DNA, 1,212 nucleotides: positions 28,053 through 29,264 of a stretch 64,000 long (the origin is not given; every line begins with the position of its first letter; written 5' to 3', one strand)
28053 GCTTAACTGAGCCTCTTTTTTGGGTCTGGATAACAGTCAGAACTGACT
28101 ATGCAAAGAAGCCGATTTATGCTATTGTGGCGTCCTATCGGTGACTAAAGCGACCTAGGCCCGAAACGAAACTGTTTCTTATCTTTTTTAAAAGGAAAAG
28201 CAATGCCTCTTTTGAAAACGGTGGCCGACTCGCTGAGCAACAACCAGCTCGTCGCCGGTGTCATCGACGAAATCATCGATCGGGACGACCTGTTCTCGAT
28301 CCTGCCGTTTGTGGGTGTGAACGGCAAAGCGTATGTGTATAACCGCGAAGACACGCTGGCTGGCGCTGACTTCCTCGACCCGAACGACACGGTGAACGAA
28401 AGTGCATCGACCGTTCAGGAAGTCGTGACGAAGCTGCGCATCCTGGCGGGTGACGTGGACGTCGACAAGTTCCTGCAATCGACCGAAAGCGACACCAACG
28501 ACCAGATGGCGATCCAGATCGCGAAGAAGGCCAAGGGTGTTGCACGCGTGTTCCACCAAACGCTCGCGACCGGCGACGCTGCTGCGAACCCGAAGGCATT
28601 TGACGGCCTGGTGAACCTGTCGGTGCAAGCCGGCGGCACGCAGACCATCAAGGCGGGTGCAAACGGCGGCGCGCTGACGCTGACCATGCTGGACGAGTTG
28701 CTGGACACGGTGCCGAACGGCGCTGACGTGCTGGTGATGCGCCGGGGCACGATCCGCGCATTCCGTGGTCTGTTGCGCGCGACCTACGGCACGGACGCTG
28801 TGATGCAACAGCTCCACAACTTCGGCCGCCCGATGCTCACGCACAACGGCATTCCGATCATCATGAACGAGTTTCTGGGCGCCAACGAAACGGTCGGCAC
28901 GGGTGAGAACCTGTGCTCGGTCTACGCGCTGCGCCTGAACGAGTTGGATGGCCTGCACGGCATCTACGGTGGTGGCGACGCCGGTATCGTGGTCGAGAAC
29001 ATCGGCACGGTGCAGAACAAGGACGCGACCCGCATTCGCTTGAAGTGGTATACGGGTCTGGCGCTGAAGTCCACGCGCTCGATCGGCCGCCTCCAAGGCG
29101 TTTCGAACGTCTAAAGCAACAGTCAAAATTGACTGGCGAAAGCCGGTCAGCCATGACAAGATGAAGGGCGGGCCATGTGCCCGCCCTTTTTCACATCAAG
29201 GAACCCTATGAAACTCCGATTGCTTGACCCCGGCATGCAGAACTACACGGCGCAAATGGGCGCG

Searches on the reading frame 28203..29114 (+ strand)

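Call 103: search_protein_families(library=pfam, proteins=[window:28203-29114:+], max_evalue=0.001)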
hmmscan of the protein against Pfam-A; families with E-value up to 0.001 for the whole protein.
window:28203-29114:+ (303 aa): 1 family
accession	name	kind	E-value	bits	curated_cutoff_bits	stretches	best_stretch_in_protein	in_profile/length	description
PF20911.3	GP7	-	1.7e-07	30.9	27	1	61-159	51-154/313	Major capsid protein GP7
